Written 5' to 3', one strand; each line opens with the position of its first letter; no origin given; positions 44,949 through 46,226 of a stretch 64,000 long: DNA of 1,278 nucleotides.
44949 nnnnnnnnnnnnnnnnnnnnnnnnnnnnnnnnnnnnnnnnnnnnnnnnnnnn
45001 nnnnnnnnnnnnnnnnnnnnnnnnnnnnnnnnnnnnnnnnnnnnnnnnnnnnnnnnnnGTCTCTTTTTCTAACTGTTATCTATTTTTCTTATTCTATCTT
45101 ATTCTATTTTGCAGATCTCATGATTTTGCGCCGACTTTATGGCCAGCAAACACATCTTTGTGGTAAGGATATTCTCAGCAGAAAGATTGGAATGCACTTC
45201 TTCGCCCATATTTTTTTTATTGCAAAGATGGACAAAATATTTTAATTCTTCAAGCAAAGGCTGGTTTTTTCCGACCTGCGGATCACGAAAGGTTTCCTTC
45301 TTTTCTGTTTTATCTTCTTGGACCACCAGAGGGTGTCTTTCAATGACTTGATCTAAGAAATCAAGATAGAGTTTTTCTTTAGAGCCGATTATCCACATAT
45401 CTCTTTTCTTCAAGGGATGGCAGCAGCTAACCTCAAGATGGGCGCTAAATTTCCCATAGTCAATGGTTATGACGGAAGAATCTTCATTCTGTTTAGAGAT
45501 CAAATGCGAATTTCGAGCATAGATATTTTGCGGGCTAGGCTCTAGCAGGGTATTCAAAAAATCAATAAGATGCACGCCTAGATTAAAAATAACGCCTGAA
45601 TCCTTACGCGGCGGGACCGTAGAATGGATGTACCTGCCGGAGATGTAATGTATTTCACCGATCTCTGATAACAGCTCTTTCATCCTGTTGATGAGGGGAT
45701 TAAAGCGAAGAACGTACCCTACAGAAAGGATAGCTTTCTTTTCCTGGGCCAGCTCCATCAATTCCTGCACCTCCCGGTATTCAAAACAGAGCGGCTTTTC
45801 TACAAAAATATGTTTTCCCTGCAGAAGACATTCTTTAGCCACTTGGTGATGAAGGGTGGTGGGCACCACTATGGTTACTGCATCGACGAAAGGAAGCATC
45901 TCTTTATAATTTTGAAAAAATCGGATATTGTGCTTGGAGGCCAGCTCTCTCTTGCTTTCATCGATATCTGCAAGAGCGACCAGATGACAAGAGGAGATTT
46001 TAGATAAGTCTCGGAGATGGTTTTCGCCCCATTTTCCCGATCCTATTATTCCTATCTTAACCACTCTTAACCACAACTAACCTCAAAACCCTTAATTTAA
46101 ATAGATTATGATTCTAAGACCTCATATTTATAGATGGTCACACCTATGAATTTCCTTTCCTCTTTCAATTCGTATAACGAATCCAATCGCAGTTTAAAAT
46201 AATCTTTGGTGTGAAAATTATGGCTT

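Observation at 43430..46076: WbpB/WbpD/WbpE-like route to a 2,3-diacetamido uronic acid, with acetyltransferase and aminotransferase fused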

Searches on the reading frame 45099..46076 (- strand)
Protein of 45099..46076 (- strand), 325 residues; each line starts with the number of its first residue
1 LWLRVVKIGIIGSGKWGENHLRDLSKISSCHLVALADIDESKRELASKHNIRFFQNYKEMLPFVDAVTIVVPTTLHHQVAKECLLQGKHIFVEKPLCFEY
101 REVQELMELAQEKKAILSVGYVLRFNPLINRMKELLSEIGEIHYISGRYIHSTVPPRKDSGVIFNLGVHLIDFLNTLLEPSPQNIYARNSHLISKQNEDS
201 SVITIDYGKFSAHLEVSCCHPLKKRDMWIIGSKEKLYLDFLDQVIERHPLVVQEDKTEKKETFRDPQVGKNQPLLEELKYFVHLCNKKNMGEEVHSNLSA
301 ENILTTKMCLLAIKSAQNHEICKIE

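Call 4: search_protein_families(library=pfam, proteins=[window:45099-46076:-])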
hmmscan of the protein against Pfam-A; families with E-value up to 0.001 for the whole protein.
window:45099-46076:- (325 aa): 4 families
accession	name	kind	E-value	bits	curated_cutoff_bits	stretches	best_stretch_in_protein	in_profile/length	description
PF01408.29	GFO_IDH_MocA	-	6.3e-28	98.3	24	1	6-121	1-120/120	Oxidoreductase family, NAD-binding Rossmann fold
PF22725.1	GFO_IDH_MocA_C3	-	6.8e-12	45.9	27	1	131-235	3-122/124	GFO/IDH/MocA C-terminal domain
PF02894.22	GFO_IDH_MocA_C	-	3.8e-07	30.6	22.9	1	133-253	1-141/218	Oxidoreductase family, C-terminal alpha/beta domain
PF03807.23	F420_oxidored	-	0.00031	21.7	21.6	0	7-88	1-86/94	NADP oxidoreductase coenzyme F420-dependent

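Call 5: search_protein_families(library=ncbifam, proteins=[window:45099-46076:-])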
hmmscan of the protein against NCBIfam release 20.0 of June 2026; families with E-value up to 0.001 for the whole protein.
window:45099-46076:- (325 aa): 9 families
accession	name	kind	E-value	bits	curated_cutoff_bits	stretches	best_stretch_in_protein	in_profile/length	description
NF040723.1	UDP-GlcNAcDh_Arch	equivalog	3.4e-58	197.6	450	1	6-316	1-301/302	UDP-N-acetylglucosamine 3-dehydrogenase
TIGR04380.1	myo_inos_iolG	equivalog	1.2e-27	96.6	355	1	6-196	2-203/330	inositol 2-dehydrogenase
NF052679.1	InsChiInosDhIolG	equivalog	6.6e-15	55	540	1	6-206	3-216/343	bifunctional inositol 2-dehydrogenase/D-chiro-inositol 1-dehydrogenase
NF008607.0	PRK11579.1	subfamily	1.3e-12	47.4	330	1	6-178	5-189/346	oxidoreductase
NF058561.1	BT_2158_fam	equivalog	2.2e-12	46.3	750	1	8-144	38-179/487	glycoside 3-dehydrogenase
NF007574.0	PRK10206.1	equivalog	5e-12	45.5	352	1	31-217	30-226/345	oxidoreductase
NF041392.1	XylDh_Gfo6_Halo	equivalog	5.9e-11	41.7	350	1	6-148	17-169/350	D-xylose 1-dehydrogenase Gfo6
NF058563.1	BT_2159_fam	equivalog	2.1e-10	40.2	650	1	6-145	1-146/350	disaccharide 3-dehydrogenase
NF052479.1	LevoglcsnDh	equivalog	3.2e-10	39.3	650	1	55-151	63-163/386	levoglucosan dehydrogenase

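Call 7: search_solved_structures(query=window:45099-46076:-, max_evalue=0.001)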
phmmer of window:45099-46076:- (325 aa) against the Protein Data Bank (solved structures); distinct sequences matched with E-value up to 0.001: 85 (the best 60 are shown).
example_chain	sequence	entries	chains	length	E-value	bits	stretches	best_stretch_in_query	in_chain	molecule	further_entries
7bvj_A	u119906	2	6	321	1.2e-19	73.7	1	7-242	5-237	Oxidoreductase, NAD-binding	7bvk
3ec7_A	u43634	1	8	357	1e-16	64.1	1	6-198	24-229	Putative Dehydrogenase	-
3ezy_A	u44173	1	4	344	1.3e-16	63.7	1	6-196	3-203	Dehydrogenase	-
3cea_A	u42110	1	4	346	2e-16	63.1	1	6-199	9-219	Myo-inositol 2-dehydrogenase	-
3fd8_A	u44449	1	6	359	9.2e-16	60.9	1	5-209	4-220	Oxidoreductase, Gfo/Idh/MocA family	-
3i23_A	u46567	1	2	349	1.1e-15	60.8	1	5-209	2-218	Oxidoreductase, Gfo/Idh/MocA family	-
3e18_A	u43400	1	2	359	1.3e-15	60.5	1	3-231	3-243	oxidoreductase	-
9azo_A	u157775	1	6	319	1.6e-15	60.2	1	4-130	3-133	PmdC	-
4hkt_A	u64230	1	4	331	1.6e-15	60.2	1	5-200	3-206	Inositol 2-dehydrogenase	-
9m37_A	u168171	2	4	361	1.7e-15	60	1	6-228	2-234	P581a DgpA2 and isoorientin complex structure | Gfo/Idh/MocA family protein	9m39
3c1a_A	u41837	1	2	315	6.3e-15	58.2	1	6-239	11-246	Putative oxidoreductase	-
8qc2_A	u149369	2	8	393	1.7e-14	56.8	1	5-198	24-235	Gfo/Idh/MocA family oxidoreductase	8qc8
6jw6_A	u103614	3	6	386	2.9e-14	56.1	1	6-181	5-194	Dehydrogenase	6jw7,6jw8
4had_A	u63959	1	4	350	3.3e-13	52.6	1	5-151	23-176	Probable oxidoreductase protein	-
4mkx_A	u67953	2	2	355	1.1e-12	50.8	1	4-146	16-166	Inositol dehydrogenase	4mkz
3q2i_A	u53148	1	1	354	8.7e-09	38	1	4-180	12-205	dehydrogenase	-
3q2k_A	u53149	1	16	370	1.1e-07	34.4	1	4-204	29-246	oxidoreductase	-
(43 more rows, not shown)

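Call 44: find_homologous_proteins(query=window:45099-46076:-, max_evalue=1e-10)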
Query window:45099-46076:- (325 aa): 217 proteins with E <= 1e-10 among 1010 candidates; the best 120 are listed.
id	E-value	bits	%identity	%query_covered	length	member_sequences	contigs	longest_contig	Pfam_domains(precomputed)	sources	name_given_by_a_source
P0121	1.7e-199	679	94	99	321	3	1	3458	PF01408.29,PF22725.2,PF02894.23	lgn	-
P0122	1.4e-178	611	82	98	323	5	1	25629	PF01408.29,PF22725.2,PF02894.23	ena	-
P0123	3.6e-178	609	82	99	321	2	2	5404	PF01408.29,PF22725.2,PF02894.23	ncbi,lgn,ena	-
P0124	5.1e-178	609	79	100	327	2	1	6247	PF01408.29,PF22725.2,PF02894.23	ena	-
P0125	4.7e-176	602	79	99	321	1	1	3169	PF01408.29,PF22725.2,PF02894.23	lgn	-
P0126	4.8e-176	602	79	99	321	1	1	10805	PF01408.29,PF22725.2,PF02894.23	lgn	-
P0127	1.5e-175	601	81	98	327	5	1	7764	PF01408.29,PF22725.2,PF02894.23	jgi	-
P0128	2.4e-175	600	79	98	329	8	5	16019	PF01408.29,PF22725.2,PF02894.23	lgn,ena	-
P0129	6.8e-175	599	79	99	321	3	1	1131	PF01408.29,PF22725.2,PF02894.23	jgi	-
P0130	5.0e-174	596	79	99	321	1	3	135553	PF01408.29,PF22725.2,PF02894.23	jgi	-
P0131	8.4e-174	595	79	99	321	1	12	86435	PF01408.29,PF22725.2,PF02894.23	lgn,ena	-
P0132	8.2e-173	592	80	98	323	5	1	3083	PF01408.29,PF22725.2,PF02894.23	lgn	-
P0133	1.7e-172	591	79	99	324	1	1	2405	PF01408.29,PF22725.2,PF02894.23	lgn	-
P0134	4.4e-172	589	79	99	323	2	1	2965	PF01408.29,PF22725.2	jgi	-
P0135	7.5e-172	589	76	99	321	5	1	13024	PF01408.29,PF22725.2,PF02894.23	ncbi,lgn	-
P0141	4.0e-134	465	62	99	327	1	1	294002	PF01408.29,PF22725.2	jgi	jgi:UDP-N-acetylglucosamine 3-dehydrogenase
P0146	1.1e-128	447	60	94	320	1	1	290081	PF01408.29,PF22725.2,PF02894.23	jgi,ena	jgi:UDP-N-acetylglucosamine 3-dehydrogenase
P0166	8.1e-101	355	51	96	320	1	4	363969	PF01408.29,PF22725.2,PF02894.23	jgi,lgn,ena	-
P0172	9.0e-99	349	48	96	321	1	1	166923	PF01408.29,PF22725.2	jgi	jgi:UDP-N-acetylglucosamine 3-dehydrogenase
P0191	1.8e-96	341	49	96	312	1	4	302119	PF01408.29,PF22725.2,PF02894.23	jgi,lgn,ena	jgi:UDP-N-acetylglucosamine 3-dehydrogenase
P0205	6.0e-95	336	49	97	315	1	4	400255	PF01408.29,PF22725.2,PF02894.23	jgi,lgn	jgi:UDP-N-acetylglucosamine 3-dehydrogenase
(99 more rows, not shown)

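Call 45: find_encoding_contigs(protein=P0141, flank=9000, max_places=1)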
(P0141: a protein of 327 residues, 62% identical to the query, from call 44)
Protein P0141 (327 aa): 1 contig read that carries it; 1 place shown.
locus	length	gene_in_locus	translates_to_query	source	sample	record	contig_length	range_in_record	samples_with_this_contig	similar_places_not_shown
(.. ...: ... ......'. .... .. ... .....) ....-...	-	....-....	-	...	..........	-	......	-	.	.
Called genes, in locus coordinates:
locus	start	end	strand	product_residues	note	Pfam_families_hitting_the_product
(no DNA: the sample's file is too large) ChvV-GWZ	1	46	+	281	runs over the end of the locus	PF01073:3Beta_HSD, PF01370:Epimerase, PF02719:Polysacc_synt_2 (faint), PF04321:RmlD_sub_bind (faint), PF05368:NmrA (weak), PF07993:NAD_binding_4 (faint), PF16363:GDP_Man_Dehyd (faint), PF13460:NAD_binding_10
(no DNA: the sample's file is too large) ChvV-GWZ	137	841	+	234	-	PF00535:Glycos_transf_2, PF10111:Glyco_tranf_2_2 (weak), PF13641:Glyco_tranf_2_3 (weak)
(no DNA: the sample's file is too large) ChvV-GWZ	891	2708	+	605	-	PF13522:GATase_6, PF13537:GATase_7, PF12481:DUF3700 (faint), PF00733:Asn_synthase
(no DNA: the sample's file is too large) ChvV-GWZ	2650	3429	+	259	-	PF05711:TylF, PF13578:Methyltransf_24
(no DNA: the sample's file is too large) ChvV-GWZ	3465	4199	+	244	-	-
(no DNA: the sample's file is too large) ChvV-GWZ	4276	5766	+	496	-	PF01943:Polysacc_synt, PF03023:MurJ (weak), PF13440:Polysacc_synt_3, PF01554:MatE (weak)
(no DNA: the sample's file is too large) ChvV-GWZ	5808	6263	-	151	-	PF01797:Y1_Tnp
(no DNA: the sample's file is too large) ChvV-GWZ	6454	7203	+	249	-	PF01209:Ubie_methyltran (weak), PF13489:Methyltransf_23, PF13847:Methyltransf_31, PF08241:Methyltransf_11, PF08242:Methyltransf_12 (weak), PF13649:Methyltransf_25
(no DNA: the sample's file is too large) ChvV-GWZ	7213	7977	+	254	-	PF01209:Ubie_methyltran (weak), PF08003:Methyltransf_9 (weak), PF13489:Methyltransf_23, PF13847:Methyltransf_31, PF08241:Methyltransf_11, PF08242:Methyltransf_12, PF13649:Methyltransf_25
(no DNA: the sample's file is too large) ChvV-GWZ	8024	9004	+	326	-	PF00106:adh_short (weak), PF01370:Epimerase, PF02719:Polysacc_synt_2, PF04321:RmlD_sub_bind, PF05368:NmrA (weak), PF01073:3Beta_HSD, PF07993:NAD_binding_4, PF16363:GDP_Man_Dehyd, +1 more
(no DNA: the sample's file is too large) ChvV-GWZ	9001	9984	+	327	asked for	PF01408:GFO_IDH_MocA, PF22725:GFO_IDH_MocA_C3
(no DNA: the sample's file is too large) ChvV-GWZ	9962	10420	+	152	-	PF25084:LbH_EIF2B, PF00132:Hexapep, PF25087:GMPPB_C (weak), PF00132:Hexapep (weak), PF14602:Hexapep_2 (weak)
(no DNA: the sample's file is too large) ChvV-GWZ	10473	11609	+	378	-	PF00155:Aminotran_1_2, PF01041:DegT_DnrJ_EryC1, PF00266:Aminotran_5, PF01053:Cys_Met_Meta_PP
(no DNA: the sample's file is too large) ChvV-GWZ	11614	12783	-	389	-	PF13439:Glyco_transf_4, PF00534:Glycos_transf_1, PF13692:Glyco_trans_1_4, PF13524:Glyco_trans_1_2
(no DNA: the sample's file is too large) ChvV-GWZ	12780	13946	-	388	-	PF13439:Glyco_transf_4, PF13477:Glyco_trans_4_2 (faint), PF13579:Glyco_trans_4_4, PF20706:GT4-conflict, PF00534:Glycos_transf_1, PF13692:Glyco_trans_1_4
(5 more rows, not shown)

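Call 46: find_encoding_contigs(protein=P0166, flank=9000, max_places=1)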
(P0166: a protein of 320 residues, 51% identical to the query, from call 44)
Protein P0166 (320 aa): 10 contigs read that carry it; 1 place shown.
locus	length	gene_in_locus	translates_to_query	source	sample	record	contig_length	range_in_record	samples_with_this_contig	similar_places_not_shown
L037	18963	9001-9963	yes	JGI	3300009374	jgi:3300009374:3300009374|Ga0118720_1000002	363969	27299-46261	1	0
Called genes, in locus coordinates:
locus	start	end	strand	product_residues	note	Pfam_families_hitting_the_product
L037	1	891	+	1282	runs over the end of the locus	-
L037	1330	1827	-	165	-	-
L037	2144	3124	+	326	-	-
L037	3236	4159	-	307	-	PF01073:3Beta_HSD, PF01370:Epimerase, PF02719:Polysacc_synt_2, PF04321:RmlD_sub_bind, PF05368:NmrA (weak), PF16363:GDP_Man_Dehyd, PF13460:NAD_binding_10, PF07993:NAD_binding_4 (weak)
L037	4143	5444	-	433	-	PF03446:NAD_binding_2 (faint), PF03721:UDPG_MGDP_dh_N, PF00984:UDPG_MGDP_dh, PF03720:UDPG_MGDP_dh_C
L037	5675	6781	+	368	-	PF00155:Aminotran_1_2, PF00266:Aminotran_5 (weak), PF01041:DegT_DnrJ_EryC1, PF01212:Beta_elim_lyase, PF01053:Cys_Met_Meta_PP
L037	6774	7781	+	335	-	PF01408:GFO_IDH_MocA, PF02894:GFO_IDH_MocA_C, PF22725:GFO_IDH_MocA_C3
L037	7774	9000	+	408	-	PF03446:NAD_binding_2 (weak), PF03721:UDPG_MGDP_dh_N, PF00984:UDPG_MGDP_dh, PF03720:UDPG_MGDP_dh_C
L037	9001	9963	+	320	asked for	PF01408:GFO_IDH_MocA, PF02894:GFO_IDH_MocA_C, PF22725:GFO_IDH_MocA_C3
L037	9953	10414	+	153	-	PF25084:LbH_EIF2B, PF25087:GMPPB_C (faint), PF14602:Hexapep_2 (faint), PF00132:Hexapep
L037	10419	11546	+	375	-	PF00155:Aminotran_1_2, PF01041:DegT_DnrJ_EryC1, PF00266:Aminotran_5, PF01053:Cys_Met_Meta_PP, PF01212:Beta_elim_lyase (weak)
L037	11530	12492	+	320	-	PF00953:Glycos_transf_4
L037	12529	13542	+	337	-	PF03706:LPG_synthase_TM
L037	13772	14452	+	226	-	PF00535:Glycos_transf_2, PF10111:Glyco_tranf_2_2, PF13641:Glyco_tranf_2_3 (weak)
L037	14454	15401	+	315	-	PF01209:Ubie_methyltran (weak), PF13489:Methyltransf_23, PF07021:MetW (weak), PF08241:Methyltransf_11, PF08242:Methyltransf_12, PF13649:Methyltransf_25, PF13847:Methyltransf_31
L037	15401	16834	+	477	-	PF01266:DAO, PF01593:Amino_oxidase, PF13450:NAD_binding_8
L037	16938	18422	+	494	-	PF13353:Fer4_12 (faint), PF04055:Radical_SAM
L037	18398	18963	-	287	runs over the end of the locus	PF01522:Polysacc_deac_1, PF11959:DUF3473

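Call 47: find_encoding_contigs(protein=P0205, flank=9000, max_places=1)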
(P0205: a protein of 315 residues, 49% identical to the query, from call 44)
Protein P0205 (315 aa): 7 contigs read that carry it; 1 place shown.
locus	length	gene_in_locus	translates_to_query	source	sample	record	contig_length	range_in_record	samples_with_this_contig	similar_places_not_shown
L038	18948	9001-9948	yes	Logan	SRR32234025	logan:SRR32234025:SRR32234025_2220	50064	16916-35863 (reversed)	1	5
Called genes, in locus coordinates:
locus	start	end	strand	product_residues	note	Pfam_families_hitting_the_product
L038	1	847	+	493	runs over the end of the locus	PF01554:MatE (weak), PF01943:Polysacc_synt, PF13440:Polysacc_synt_3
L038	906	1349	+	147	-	PF08660:Alg14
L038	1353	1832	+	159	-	PF04101:Glyco_tran_28_C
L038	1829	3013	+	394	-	PF13439:Glyco_transf_4, PF20706:GT4-conflict, PF00534:Glycos_transf_1, PF13692:Glyco_trans_1_4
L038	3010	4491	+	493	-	PF02310:B12-binding, PF04055:Radical_SAM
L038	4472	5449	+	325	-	PF00535:Glycos_transf_2, PF10111:Glyco_tranf_2_2, PF13506:Glyco_transf_21, PF13641:Glyco_tranf_2_3, PF13632:Glyco_trans_2_3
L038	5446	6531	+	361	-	PF13439:Glyco_transf_4, PF13579:Glyco_trans_4_4, PF00534:Glycos_transf_1, PF13692:Glyco_trans_1_4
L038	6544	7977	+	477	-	PF02310:B12-binding, PF04055:Radical_SAM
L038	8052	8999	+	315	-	PF13439:Glyco_transf_4 (faint), PF00534:Glycos_transf_1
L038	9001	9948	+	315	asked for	PF01408:GFO_IDH_MocA, PF22725:GFO_IDH_MocA_C3, PF02894:GFO_IDH_MocA_C (weak)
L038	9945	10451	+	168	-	PF08241:Methyltransf_11, PF13489:Methyltransf_23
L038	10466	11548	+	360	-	PF00155:Aminotran_1_2, PF01041:DegT_DnrJ_EryC1, PF01212:Beta_elim_lyase, PF01053:Cys_Met_Meta_PP (weak), PF00266:Aminotran_5 (weak)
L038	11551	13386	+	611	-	PF13522:GATase_6, PF13537:GATase_7, PF00733:Asn_synthase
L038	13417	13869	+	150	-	PF25087:GMPPB_C (faint), PF00132:Hexapep, PF14602:Hexapep_2 (weak)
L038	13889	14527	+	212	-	PF13489:Methyltransf_23, PF13847:Methyltransf_31, PF08241:Methyltransf_11, PF08242:Methyltransf_12 (faint), PF13649:Methyltransf_25 (weak)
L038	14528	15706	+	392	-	PF13439:Glyco_transf_4, PF13477:Glyco_trans_4_2 (weak), PF20706:GT4-conflict (faint), PF00534:Glycos_transf_1, PF13692:Glyco_trans_1_4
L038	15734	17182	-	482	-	PF02310:B12-binding, PF04055:Radical_SAM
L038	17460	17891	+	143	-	-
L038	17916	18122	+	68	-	-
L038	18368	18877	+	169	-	PF08241:Methyltransf_11 (faint)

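Call 48: search_protein_families(library=ncbifam, proteins=[L037:7774-9000:+, L037:4143-5444:-, L037:9001-9963:+, L037:6774-7781:+], max_evalue=1e-20)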
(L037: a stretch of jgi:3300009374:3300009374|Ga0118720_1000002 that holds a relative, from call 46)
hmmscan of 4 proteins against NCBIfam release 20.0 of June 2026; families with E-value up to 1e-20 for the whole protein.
L037:7774-9000:+ (408 aa): 6 families
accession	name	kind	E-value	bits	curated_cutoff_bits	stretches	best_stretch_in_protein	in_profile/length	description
TIGR03026.1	NDP-sugDHase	subfamily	7.1e-93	311.6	189.8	1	7-402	2-411/413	nucleotide sugar dehydrogenase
NF040825.1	UDPMaNacDH_Arch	equivalog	1.3e-59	202.1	750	1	7-376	2-376/418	UDP-N-acetyl-D-mannosamine dehydrogenase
NF008286.0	PRK11064.1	equivalog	1.9e-59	201.3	459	1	5-405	3-418/420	UDP-N-acetyl-D-mannosamine dehydrogenase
NF011729.0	PRK15182.1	equivalog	1.7e-42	145.7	592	1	6-390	7-393/425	Vi polysaccharide biosynthesis UDP-N-acetylglucosamine C-6 dehydrogenase TviB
NF041297.1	UDPGDh_AglM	equivalog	4.6e-35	121.4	670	1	7-357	2-362/429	UDP-glucose 6-dehydrogenase AglM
NF047673.2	TeichurnBiosyTuaD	equivalog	1.2e-26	93.9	700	1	6-389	2-391/439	UDP-glucose 6-dehydrogenase TuaD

L037:4143-5444:- (433 aa): 6 families
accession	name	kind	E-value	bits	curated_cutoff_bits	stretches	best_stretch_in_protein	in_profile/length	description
NF047673.2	TeichurnBiosyTuaD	equivalog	8.5e-174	578.8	700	1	2-431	3-431/439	UDP-glucose 6-dehydrogenase TuaD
TIGR03026.1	NDP-sugDHase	subfamily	4.2e-145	483.6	189.8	1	1-412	1-413/413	nucleotide sugar dehydrogenase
NF041297.1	UDPGDh_AglM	equivalog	3.4e-119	398.6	670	1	1-416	1-419/429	UDP-glucose 6-dehydrogenase AglM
NF040825.1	UDPMaNacDH_Arch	equivalog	1e-59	202.5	750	1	1-433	1-417/418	UDP-N-acetyl-D-mannosamine dehydrogenase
NF008286.0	PRK11064.1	equivalog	5.2e-48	163.7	459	1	2-400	5-409/420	UDP-N-acetyl-D-mannosamine dehydrogenase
NF011631.0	PRK15057.1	equivalog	6.9e-45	153.8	757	1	1-358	1-343/388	UDP-glucose 6-dehydrogenase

L037:9001-9963:+ (320 aa): 2 families
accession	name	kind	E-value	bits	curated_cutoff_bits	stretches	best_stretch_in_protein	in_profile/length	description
NF040723.1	UDP-GlcNAcDh_Arch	equivalog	2.3e-67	227.7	450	1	2-290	1-285/302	UDP-N-acetylglucosamine 3-dehydrogenase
TIGR04380.1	myo_inos_iolG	equivalog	1.1e-28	100.1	355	1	1-290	1-307/330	inositol 2-dehydrogenase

L037:6774-7781:+ (335 aa): 5 families
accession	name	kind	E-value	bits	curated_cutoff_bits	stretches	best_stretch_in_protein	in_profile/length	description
NF040723.1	UDP-GlcNAcDh_Arch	equivalog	2.3e-110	368.8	450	1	5-269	1-263/302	UDP-N-acetylglucosamine 3-dehydrogenase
TIGR04380.1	myo_inos_iolG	equivalog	6.8e-51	173.1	355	1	4-332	1-329/330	inositol 2-dehydrogenase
NF052679.1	InsChiInosDhIolG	equivalog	3.6e-24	85.4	540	1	5-244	3-251/343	bifunctional inositol 2-dehydrogenase/D-chiro-inositol 1-dehydrogenase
NF052479.1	LevoglcsnDh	equivalog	7.1e-23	80.9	650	0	3-151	2-159/386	levoglucosan dehydrogenase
NF041392.1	XylDh_Gfo6_Halo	equivalog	1.6e-21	76.5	350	0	4-332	16-348/350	D-xylose 1-dehydrogenase Gfo6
